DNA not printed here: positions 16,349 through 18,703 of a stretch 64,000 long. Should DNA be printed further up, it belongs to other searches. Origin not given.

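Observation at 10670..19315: Ten-gene operon with kinase/nucleotidyltransferase activation, a cobalamin-type radical SAM enzyme and a CDP-alcohol phosphotransferase: candidate uncharacterised phospho-alcohol transfer pathway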

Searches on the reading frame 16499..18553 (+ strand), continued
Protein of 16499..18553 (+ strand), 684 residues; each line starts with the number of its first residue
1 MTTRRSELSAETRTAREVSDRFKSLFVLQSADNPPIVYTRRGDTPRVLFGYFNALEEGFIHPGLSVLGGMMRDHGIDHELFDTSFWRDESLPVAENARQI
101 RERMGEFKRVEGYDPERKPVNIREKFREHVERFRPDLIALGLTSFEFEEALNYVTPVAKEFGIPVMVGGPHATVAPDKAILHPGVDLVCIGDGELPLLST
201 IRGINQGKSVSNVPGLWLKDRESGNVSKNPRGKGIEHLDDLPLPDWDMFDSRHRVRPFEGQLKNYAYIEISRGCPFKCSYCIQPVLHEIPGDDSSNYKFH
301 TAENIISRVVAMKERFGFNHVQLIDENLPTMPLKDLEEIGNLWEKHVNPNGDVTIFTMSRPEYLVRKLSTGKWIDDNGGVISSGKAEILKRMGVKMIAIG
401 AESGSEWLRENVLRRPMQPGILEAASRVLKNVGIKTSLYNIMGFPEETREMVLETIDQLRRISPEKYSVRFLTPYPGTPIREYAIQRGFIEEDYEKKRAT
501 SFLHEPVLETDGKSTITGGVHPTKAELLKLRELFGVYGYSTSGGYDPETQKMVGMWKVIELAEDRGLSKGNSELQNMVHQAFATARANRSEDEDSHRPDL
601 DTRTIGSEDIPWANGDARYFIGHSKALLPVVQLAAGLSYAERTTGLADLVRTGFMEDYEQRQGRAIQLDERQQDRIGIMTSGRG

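Call 82: predict_structure(alignment_id=A1)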
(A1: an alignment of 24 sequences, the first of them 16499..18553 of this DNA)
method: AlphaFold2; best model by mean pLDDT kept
length: 684 residues; sequences in the alignment: 24
mean_pLDDT: 83.7   pTM: 0.84
mean pLDDT of the five models: 83.7, 82.7, 82.5, 81.7, 80.6
residues with pLDDT >= 90: 332; 70-90: 245; 50-70: 62; < 50: 45
segments of 3 or more residues with pLDDT < 50: 1-8, 290-296, 590-598, 665-684
pLDDT, mean of each block of 10 residues (from residue 1): 40 54 66 84 92 81 92 96 90 76 76 84 97 97 87 95 93 88 93 87 94 91 88 64 91 90 90 69 59 51 91 95 81 91 96 92 91 91 96 93 84 80 95 93 92 93 88 84 89 76 81 87 93 88 85 92 94 95 77 45 88 88 91 92 95 91 49 38 32
secondary structure, 60 per line:
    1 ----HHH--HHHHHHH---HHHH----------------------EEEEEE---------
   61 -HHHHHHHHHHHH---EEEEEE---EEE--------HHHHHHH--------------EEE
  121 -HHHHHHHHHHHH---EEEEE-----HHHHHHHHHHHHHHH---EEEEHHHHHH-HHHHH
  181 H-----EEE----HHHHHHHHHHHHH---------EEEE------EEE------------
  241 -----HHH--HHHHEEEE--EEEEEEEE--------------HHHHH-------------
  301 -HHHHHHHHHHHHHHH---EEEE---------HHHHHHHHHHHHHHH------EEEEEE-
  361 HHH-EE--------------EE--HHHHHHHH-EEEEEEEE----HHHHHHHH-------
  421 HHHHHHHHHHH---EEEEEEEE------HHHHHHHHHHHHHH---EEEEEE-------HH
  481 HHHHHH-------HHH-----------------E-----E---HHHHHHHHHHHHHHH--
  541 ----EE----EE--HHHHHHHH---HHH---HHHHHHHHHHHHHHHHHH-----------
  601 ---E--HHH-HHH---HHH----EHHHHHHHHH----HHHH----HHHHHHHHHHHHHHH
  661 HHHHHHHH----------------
elements in order (helices of 4 or more, strands of 3 or more residues): H10-16 H20-23 E46-51 H62-73 E77-82 E86-88 H97-103 E118-120 H122-133 E137-141 H147-161 E165-168 H169-174 H176-181 E187-189 H194-206 E216-219 E226-228 H251-254 E255-258 E261-268 H283-287 H302-316 E320-323 H333-347 E354-359 H385-392 E394-401 H406-413 H421-431 E435-442 H449-462 E466-471 H479-486 H524-538 H555-562 H572-589 H625-633 H638-641 H646-668

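Call 86: fold_search(model_id=the predicted structure, library=pdb)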
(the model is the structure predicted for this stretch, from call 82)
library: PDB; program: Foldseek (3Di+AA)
matches with E <= 10: 1817; with E <= 0.001: 66
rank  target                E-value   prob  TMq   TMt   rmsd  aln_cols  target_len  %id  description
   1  5ul4                  3.2e-18  1.00  0.48  0.46  12.2       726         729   13  Structure of Cobalamin-dependent S-adenosylmethionine radical enzyme OxsB with aqua-cobalamin and S-adenosylmethionine b (released 2017-04-19)
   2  6wte_A                5.3e-18  1.00  0.42  0.50   8.8       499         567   16  Structure of radical S-adenosylmethionine methyltransferase, TsrM, from Kitasatospora setae with cobalamin and [4Fe-4S (released 2020-12-23)
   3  5ul3                  1.0e-17  1.00  0.49  0.47  11.4       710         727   14  Structure of Cobalamin-dependent S-adenosylmethionine radical enzyme OxsB with aqua-cobalamin bound (released 2017-04-19)
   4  6wte_B                1.2e-17  1.00  0.42  0.53   8.4       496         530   16  Structure of radical S-adenosylmethionine methyltransferase, TsrM, from Kitasatospora setae with cobalamin and [4Fe-4S (released 2020-12-23)
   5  5ul2                  1.7e-17  1.00  0.49  0.46  11.8       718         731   12  Structure of Apo, SeMet-labeled Cobalamin-dependent S-adenosylmethionine radical enzyme OxsB (released 2017-04-19)
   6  6wtf_A                4.4e-17  1.00  0.43  0.54   7.4       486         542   16  Structure of radical S-adenosylmethionine methyltransferase, TsrM, from Kitasatospora setae with tryptophan substrate  (released 2020-12-23)
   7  6wtf_B                1.5e-16  1.00  0.44  0.54   7.4       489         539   16  Structure of radical S-adenosylmethionine methyltransferase, TsrM, from Kitasatospora setae with tryptophan substrate  (released 2020-12-23)
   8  9ccb                  1.6e-16  1.00  0.43  0.68   6.1       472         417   18  X-ray crystal structure of methyl-coenzyme M reductase glutamine methylase (MgmA) from Methanothermobacter marburgensis  (released 2025-01-01)
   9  6fd2_B                1.5e-15  1.00  0.47  0.69   7.1       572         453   16  Radical SAM 1,2-diol dehydratase AprD4 in complex with its substrate paromamine (released 2018-01-17)
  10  9n1c                  4.2e-15  1.00  0.48  0.52  11.4       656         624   14  Crystal structure of CysS from Corallococcus sp. CA054B with 5'-deoxyadenosine, methionine, and pantetheinylated 3-ethox (released 2026-01-28)
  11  9n1b                  5.8e-15  1.00  0.48  0.52  11.6       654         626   14  Crystal structure of CysS from Corallococcus sp. CA054B with 5'-deoxyadenosine, methionine, and pantetheinylated 3-metho (released 2026-01-28)
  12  6fd2_A                7.6e-15  1.00  0.48  0.70   7.4       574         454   16  Radical SAM 1,2-diol dehydratase AprD4 in complex with its substrate paromamine (released 2018-01-17)
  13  7kdx_A                3.5e-14  1.00  0.46  0.48  14.1       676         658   16  Crystal structure of Streptomyces tokunonesis TokK with hydroxycobalamin, 5'-deoxyadenosine, and methionine (released 2022-01-12)
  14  9a6d_A                9.8e-12  1.00  0.41  0.59   6.2       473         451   15  Integrative model of MTAB-YVFG by crosslinking MS and deep learning (released 2024-09-18)
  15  7mjz                  1.1e-11  1.00  0.39  0.57   7.4       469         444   16  The structure of MiaB with pentasulfide bridge (released 2021-09-15)
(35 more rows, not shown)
